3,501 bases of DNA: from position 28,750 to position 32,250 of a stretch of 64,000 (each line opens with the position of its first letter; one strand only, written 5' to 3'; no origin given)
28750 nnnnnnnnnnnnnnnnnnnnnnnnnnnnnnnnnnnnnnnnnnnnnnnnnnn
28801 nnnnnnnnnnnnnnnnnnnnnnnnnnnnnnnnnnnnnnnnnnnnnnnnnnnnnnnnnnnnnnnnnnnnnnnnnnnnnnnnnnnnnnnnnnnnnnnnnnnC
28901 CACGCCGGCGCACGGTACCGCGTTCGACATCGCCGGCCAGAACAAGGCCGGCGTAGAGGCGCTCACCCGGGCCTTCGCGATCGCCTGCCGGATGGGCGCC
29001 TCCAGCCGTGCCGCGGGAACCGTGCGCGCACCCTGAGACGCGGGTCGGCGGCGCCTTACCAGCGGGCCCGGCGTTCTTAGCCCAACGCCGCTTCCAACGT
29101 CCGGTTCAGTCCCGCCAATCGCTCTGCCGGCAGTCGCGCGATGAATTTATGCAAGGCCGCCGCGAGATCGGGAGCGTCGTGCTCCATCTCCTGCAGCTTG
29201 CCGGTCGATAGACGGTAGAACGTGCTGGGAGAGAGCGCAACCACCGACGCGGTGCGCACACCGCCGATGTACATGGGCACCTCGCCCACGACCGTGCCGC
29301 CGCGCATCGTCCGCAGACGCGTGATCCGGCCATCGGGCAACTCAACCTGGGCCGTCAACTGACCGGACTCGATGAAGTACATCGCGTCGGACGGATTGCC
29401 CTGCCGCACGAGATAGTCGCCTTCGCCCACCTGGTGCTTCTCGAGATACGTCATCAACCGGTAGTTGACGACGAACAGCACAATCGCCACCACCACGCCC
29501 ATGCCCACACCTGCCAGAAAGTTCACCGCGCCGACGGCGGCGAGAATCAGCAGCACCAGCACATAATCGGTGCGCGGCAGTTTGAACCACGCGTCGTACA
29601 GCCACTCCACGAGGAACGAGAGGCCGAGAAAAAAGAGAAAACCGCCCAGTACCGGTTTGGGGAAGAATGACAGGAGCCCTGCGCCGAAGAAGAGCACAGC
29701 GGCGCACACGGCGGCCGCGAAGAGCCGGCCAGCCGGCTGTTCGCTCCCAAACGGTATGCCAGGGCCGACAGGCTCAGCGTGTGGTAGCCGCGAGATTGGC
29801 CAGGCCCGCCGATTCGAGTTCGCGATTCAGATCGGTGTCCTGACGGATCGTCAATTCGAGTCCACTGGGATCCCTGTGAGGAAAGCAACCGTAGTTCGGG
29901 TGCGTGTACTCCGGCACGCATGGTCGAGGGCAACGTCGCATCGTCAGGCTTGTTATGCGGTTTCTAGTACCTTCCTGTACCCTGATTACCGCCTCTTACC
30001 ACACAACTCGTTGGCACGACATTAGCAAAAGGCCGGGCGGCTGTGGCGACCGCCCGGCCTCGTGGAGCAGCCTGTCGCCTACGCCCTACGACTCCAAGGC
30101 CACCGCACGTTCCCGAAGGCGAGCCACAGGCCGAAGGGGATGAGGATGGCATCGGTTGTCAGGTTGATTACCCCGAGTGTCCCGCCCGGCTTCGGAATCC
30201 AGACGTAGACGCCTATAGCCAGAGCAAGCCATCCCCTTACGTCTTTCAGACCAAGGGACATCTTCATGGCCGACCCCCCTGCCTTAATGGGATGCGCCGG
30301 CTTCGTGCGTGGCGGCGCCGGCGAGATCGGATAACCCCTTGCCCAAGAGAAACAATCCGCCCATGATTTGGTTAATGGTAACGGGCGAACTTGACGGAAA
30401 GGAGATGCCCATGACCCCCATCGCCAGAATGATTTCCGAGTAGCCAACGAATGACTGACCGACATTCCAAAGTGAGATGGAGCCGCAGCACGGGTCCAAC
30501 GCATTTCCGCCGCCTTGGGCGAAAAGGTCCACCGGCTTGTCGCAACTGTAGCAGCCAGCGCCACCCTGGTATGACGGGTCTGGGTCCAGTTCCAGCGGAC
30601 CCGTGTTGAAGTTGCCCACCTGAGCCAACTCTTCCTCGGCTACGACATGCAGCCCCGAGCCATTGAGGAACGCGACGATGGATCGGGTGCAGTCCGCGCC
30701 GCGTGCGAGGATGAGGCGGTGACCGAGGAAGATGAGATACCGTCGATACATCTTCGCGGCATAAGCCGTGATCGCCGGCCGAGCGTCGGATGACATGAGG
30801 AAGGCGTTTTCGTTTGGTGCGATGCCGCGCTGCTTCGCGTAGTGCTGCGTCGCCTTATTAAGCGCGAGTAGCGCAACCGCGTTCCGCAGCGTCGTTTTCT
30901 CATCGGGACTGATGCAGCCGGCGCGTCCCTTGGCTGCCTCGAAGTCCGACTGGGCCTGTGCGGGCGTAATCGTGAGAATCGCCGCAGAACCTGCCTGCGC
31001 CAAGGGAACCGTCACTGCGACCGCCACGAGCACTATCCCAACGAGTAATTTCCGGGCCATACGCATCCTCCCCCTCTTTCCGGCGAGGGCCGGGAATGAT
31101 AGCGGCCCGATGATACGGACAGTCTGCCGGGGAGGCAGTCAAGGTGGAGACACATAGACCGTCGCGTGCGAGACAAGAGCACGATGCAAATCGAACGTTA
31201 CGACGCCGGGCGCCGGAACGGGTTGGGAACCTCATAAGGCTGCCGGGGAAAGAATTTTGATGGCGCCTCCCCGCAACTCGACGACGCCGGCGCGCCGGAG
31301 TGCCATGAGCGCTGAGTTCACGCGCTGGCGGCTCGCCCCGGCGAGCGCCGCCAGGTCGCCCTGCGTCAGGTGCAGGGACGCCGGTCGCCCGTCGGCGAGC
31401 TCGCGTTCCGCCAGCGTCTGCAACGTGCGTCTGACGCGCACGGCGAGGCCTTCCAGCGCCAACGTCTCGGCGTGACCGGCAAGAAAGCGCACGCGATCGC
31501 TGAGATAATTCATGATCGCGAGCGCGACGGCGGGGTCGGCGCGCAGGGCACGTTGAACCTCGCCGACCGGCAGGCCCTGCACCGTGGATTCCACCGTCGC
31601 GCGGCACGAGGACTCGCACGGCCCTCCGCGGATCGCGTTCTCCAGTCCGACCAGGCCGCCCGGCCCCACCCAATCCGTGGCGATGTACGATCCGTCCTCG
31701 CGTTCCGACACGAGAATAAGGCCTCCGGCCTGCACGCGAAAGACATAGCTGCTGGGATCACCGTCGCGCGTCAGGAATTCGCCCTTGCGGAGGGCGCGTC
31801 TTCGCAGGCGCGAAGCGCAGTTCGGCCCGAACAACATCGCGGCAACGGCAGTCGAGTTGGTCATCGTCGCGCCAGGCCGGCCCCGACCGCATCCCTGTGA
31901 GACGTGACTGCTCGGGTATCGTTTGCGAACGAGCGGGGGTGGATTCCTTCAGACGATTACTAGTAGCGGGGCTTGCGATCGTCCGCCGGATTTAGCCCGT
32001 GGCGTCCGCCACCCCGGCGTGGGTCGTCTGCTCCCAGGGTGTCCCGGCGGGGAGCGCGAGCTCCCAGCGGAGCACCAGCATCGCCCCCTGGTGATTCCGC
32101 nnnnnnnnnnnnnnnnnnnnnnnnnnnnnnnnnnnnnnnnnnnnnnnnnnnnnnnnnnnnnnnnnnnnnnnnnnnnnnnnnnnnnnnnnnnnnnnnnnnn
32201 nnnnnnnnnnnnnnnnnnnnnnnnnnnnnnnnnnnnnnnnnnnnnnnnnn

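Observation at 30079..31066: Secreted 260-aa Cys/Gly-rich protein followed by a 62-aa membrane protein and a terminator: candidate novel two-gene module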

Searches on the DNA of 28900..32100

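Call 106: search_rna_families(source=window, start=28900, end=32100, threshold=evalue, max_evalue=1)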
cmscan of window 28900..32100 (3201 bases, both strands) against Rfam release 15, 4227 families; matches with E-value up to 1: 2.
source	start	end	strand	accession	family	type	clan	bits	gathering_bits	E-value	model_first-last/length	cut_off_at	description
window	30818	30896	+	RF03242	mir-1397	Gene; miRNA;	-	23.1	70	0.15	1-84/84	no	mir-1397 microRNA precursor family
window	31656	31697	+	RF02404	P33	Gene; sRNA;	-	20.6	45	0.44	1-160/160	no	Pseudomonas sRNA P33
